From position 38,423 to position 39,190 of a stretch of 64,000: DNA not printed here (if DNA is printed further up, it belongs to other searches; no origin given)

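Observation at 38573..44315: Giant-protein / small degenerate-cupredoxin gene pairs with translational coupling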

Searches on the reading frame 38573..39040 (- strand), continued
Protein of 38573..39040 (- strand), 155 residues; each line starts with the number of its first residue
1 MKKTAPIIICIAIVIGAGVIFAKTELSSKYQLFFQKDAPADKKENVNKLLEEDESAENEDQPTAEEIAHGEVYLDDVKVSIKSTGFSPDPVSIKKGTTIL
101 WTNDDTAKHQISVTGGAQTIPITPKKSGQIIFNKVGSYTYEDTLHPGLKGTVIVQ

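Call 78: fold_search(model_id=the predicted structure, library=pdb)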
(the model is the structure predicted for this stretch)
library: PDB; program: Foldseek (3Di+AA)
matches with E <= 10: 1372; with E <= 0.001: 421
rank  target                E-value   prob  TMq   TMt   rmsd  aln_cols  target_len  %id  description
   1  1id2_A                2.5e-08  1.00  0.48  0.69   2.8        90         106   32  CRYSTAL STRUCTURE OF AMICYANIN FROM PARACOCCUS VERSUTUS (THIOBACILLUS VERSUTUS) (released 2001-04-11)
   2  3ie9                  2.8e-08  1.00  0.46  0.67   2.4        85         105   26  Structure of oxidized M98L mutant of amicyanin (released 2009-10-06)
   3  1sfd_A                4.3e-08  1.00  0.49  0.71   2.1        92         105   23  oxidized form of amicyanin mutant P94F (released 2004-07-27)
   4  2idq                  4.5e-08  1.00  0.50  0.73   1.9        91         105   23  Structure of M98A mutant of amicyanin, Cu(II) (released 2007-03-13)
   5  3rym_A                4.5e-08  1.00  0.50  0.72   2.0        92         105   23  Structure of Oxidized M98K mutant of Amicyanin (released 2011-11-23)
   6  2gb2                  4.5e-08  1.00  0.49  0.70   2.7        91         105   25  The P52G mutant of amicyanin in the Cu(II) state. (released 2006-08-01)
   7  2idt                  4.8e-08  1.00  0.48  0.70   2.8        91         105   25  Structure of M98Q mutant of amicyanin, Cu(II) (released 2007-03-13)
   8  9cck_A                4.8e-08  1.00  0.48  0.19  10.3       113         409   28  Multi-copper oxidase with a C-terminal cupredoxin domain from Nitrosopumilus maritimus (released 2025-02-05)
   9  1sf3                  5.4e-08  1.00  0.48  0.68   2.8        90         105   24  Structure of the reduced form of the P94A mutant of amicyanin (released 2004-07-27)
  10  2qdv                  8.7e-08  1.00  0.48  0.70   2.8        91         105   26  Structure of the Cu(II) form of the M51A mutant of amicyanin (released 2007-12-11)
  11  4p5r                  9.8e-08  1.00  0.49  0.70   2.7        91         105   24  Structure of oxidized W45Y mutant of amicyanin (released 2014-04-23)
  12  3ply_A                9.8e-08  1.00  0.48  0.69   2.8        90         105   23  Structure of Oxidized P96G Mutant of Amicyanin (released 2011-02-09)
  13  4hcf_B                9.8e-08  1.00  0.48  0.74   3.6        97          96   21  Crystal Structure of Uncharacterized Cupredoxin-like Domain Protein Cupredoxin_1 with Copper Bound from Bacillus anthr (released 2012-10-17)
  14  5fc9_A                1.5e-07  1.00  0.47  0.76   2.5        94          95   24  Novel Purple Cupredoxin from Nitrosopumilus maritimus (released 2016-05-11)
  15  3sbp_G                1.5e-07  1.00  0.43  0.13   9.6       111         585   20  Pseudomonas stutzeri nitrous oxide reductase, P1 crystal form (released 2011-08-10)
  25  4hcf_A                3.0e-07  1.00  0.45  0.76   2.2        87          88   22  Crystal Structure of Uncharacterized Cupredoxin-like Domain Protein Cupredoxin_1 with Copper Bound from Bacillus anthr (released 2012-10-17)
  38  4hcg_B                4.9e-07  1.00  0.47  0.76   2.6        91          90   21  Uncharacterized Cupredoxin-like Domain Protein Cupredoxin_1 with Zinc bound from Bacillus anthracis (released 2012-10-17)
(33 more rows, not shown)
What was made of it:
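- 38573..39040 (-): small2, 155 aa. N-terminal helix (aa 5-24, 38969-39028), disordered acidic linker (aa 25-69, 38834-38968) and Cys-less cupredoxin domain (aa 70-155, 38576-38833). Foldseek (call 78).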

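Call 79: search_protein_families(library=pfam, proteins=[P0017, P0019, P0022, P0030, P0033, P0084, P0086, P0110, P0191, P0168], max_evalue=0.0001)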
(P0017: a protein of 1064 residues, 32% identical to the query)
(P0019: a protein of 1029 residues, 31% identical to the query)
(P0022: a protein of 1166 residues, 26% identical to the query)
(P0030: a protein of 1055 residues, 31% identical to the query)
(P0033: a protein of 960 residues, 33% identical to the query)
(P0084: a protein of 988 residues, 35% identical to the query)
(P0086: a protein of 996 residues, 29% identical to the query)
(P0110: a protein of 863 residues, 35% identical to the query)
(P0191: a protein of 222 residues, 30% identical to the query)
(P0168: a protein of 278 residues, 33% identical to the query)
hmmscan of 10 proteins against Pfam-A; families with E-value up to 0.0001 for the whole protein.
P0017 (1064 aa): 3 families
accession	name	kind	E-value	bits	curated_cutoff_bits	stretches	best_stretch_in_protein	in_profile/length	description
PF00127.26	Copper-bind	-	3.6e-75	249.1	21.2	7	50-132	13-98/99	Copper binding proteins, plastocyanin/azurin family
PF13473.12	Cupredoxin_1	-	2.9e-72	239.7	27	6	190-271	20-104/104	Cupredoxin-like domain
PF13157.11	Enas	-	1.1e-05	25.8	22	0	209-251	40-84/112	Endospore appendages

P0019 (1029 aa): 2 families
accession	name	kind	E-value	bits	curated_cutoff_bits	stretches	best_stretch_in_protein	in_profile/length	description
PF13473.12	Cupredoxin_1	-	2.7e-69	230.2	27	6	822-908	15-104/104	Cupredoxin-like domain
PF00127.26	Copper-bind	-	1e-63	212.4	21.2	6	692-767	9-99/99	Copper binding proteins, plastocyanin/azurin family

P0022 (1166 aa): 3 families
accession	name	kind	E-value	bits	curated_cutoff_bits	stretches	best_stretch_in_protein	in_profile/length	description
PF13473.12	Cupredoxin_1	-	4.8e-123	402.9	27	9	441-522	19-104/104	Cupredoxin-like domain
PF00127.26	Copper-bind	-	3.3e-67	223.5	21.2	5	451-522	11-98/99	Copper binding proteins, plastocyanin/azurin family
PF23509.1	MSMEG_3727_PQQ-assoc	-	2.1e-10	40.7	27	0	1039-1114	54-139/152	MSMEG_3727, PQQ-associated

P0030 (1055 aa): 3 families
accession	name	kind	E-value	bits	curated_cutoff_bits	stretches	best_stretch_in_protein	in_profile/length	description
PF13473.12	Cupredoxin_1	-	1.4e-73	244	27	6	330-412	20-104/104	Cupredoxin-like domain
PF00127.26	Copper-bind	-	4.7e-54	181.4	21.2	6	195-274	5-99/99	Copper binding proteins, plastocyanin/azurin family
PF18067.7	Lipase_C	-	1.6e-06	29.1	27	0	808-859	38-89/96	Lipase C-terminal domain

P0033 (960 aa): 2 families
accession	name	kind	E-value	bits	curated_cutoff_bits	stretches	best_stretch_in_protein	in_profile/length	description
PF00127.26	Copper-bind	-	2.6e-58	195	21.2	5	36-115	5-99/99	Copper binding proteins, plastocyanin/azurin family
PF13473.12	Cupredoxin_1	-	8.8e-41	138.6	27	3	23-114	15-104/104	Cupredoxin-like domain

P0084 (988 aa): 4 families
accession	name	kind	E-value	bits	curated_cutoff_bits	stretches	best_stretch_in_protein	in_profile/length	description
PF13473.12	Cupredoxin_1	-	6.4e-27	94.1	27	0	144-183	24-65/104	Cupredoxin-like domain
PF00127.26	Copper-bind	-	1e-17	64.8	21.2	0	153-178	15-40/99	Copper binding proteins, plastocyanin/azurin family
PF02495.22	TGBp3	-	3.7e-09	36.5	27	0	74-94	33-54/59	Triple gene block 3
PF17803.7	Cadherin_4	-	3.8e-07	31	25.1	1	926-986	9-71/71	Bacterial cadherin-like domain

P0086 (996 aa): 2 families
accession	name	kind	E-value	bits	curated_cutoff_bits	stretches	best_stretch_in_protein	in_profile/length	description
PF00127.26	Copper-bind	-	3.9e-59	197.6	21.2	6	217-297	6-98/99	Copper binding proteins, plastocyanin/azurin family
PF13473.12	Cupredoxin_1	-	1.6e-53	179.5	27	5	740-815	24-102/104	Cupredoxin-like domain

P0110 (863 aa): 3 families
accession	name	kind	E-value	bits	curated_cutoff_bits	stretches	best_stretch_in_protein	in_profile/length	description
PF00127.26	Copper-bind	-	6.2e-49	164.9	21.2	5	316-396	6-99/99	Copper binding proteins, plastocyanin/azurin family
PF02368.24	Big_2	-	1.4e-37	128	22.8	4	222-303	2-77/79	Bacterial Ig-like domain (group 2)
PF13473.12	Cupredoxin_1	-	2.9e-20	72.7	27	0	670-757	16-104/104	Cupredoxin-like domain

P0191 (222 aa): 4 families
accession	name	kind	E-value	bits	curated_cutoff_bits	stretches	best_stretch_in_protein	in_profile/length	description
PF13473.12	Cupredoxin_1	-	1.1e-13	51.5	27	1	139-221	20-104/104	Cupredoxin-like domain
PF00127.26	Copper-bind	-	7.2e-13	49.2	21.2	1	144-222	7-99/99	Copper binding proteins, plastocyanin/azurin family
PF00041.27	fn3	-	9.2e-10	39.1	25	1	35-117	2-83/84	Fibronectin type III domain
PF16656.11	Pur_ac_phosph_N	-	7.3e-05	23.7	30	0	74-119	53-93/93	Purple acid Phosphatase, N-terminal domain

P0168 (278 aa): 3 families
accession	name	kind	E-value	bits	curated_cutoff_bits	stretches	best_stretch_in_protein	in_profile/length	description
PF24298.1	DUF7482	-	1.3e-13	51.7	27.5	1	153-267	3-116/257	Domain of unknown function (DUF7482)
PF13473.12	Cupredoxin_1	-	3e-12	46.9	27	1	19-119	10-104/104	Cupredoxin-like domain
PF00127.26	Copper-bind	-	6.8e-10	39.7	21.2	1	38-119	3-98/99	Copper binding proteins, plastocyanin/azurin family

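Call 81: find_encoding_contigs(protein=P0190, flank=10000, max_places=2)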
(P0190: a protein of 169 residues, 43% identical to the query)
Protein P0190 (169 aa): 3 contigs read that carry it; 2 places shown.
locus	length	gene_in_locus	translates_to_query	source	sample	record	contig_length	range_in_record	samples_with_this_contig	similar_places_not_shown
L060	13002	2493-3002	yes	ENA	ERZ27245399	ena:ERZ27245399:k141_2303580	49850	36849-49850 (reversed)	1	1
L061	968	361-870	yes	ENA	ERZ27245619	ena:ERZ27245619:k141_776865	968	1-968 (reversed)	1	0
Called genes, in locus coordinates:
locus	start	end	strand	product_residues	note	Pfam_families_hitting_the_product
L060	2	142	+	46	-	?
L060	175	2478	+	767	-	PF19077:Big_13 (faint), PF13750:Big_3_3 (faint), PF16640:Big_3_5 (weak), PF17957:Big_7, PF18370:RGI_lyase (faint), PF17957:Big_7, PF00041:fn3 (weak)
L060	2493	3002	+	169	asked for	PF13473:Cupredoxin_1, PF00127:Copper-bind (weak)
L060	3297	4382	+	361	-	-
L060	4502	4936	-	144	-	PF01243:PNPOx_N, PF12900:Pyridox_ox_2 (weak)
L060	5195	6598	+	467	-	PF00033:Cytochrome_B, PF13631:Cytochrom_B_N_2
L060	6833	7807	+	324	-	PF00248:Aldo_ket_red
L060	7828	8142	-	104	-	-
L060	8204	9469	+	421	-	PF08245:Mur_ligase_M, PF27239:FOL3_C, PF02875:Mur_ligase_C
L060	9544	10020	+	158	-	PF00186:DHFR_1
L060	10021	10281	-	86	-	PF18910:DUF5665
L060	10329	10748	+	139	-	PF01878:EVE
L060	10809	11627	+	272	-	PF00696:AA_kinase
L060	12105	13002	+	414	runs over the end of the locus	-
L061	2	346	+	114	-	?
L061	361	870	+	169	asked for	PF13473:Cupredoxin_1, PF00127:Copper-bind (weak)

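Call 94: search_protein_families(library=pfam, proteins=[L060:175-2475:+, L060:3297-4379:+], max_evalue=0.1)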
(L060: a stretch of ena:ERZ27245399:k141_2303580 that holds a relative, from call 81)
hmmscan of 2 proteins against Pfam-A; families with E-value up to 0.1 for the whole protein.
L060:175-2475:+ (767 aa): 12 families
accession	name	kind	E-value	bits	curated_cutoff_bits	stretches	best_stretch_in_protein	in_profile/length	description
PF17957.7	Big_7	-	4.9e-40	136.4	24.1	3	274-346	1-69/70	Bacterial Ig domain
PF00041.27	fn3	-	2.1e-09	37.9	25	2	587-656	6-75/84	Fibronectin type III domain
PF19077.6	Big_13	-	1.1e-08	36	27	2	391-474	21-100/102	Bacterial Ig-like domain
PF13750.12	Big_3_3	-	1.7e-08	34.7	27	1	328-414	2-81/157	Bacterial Ig-like domain (group 3)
PF18370.7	RGI_lyase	-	6.7e-06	26.8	27.8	1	496-551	17-71/86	Rhamnogalacturonan I lyases beta-sheet domain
PF16640.11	Big_3_5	-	8.3e-06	26.7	35.5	1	180-264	2-88/88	Bacterial Ig-like domain (group 3)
PF13927.12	Ig_3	-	5.1e-05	24.1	30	1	174-232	1-51/78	Immunoglobulin domain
PF06486.16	DUF1093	-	0.0012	19.9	26.3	0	536-556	22-44/81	Protein of unknown function (DUF1093)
PF13715.12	CarbopepD_reg_2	-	0.0015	18.9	32.2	1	688-761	2-73/88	CarboxypepD_reg-like domain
PF25788.1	Ig_Rha78A_N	-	0.006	17.3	27.4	1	591-667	14-101/105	Rha78A-like, N-terminal immunoglobulin domain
PF07495.19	Y_Y_Y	-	0.073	13.4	26.6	0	330-362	29-59/65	Y_Y_Y domain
PF12690.13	BsuPI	-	0.091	13.2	22.9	0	323-350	70-97/101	Intracellular proteinase inhibitor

L060:3297-4379:+ (361 aa): 0 families
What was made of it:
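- A third Cys-less type, P0190, follows a 767-aa Big_7/fn3 protein at a gap of 14 nt. That protein has a weak C-terminal CarbopepD_reg_2 match (calls 81, 94).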
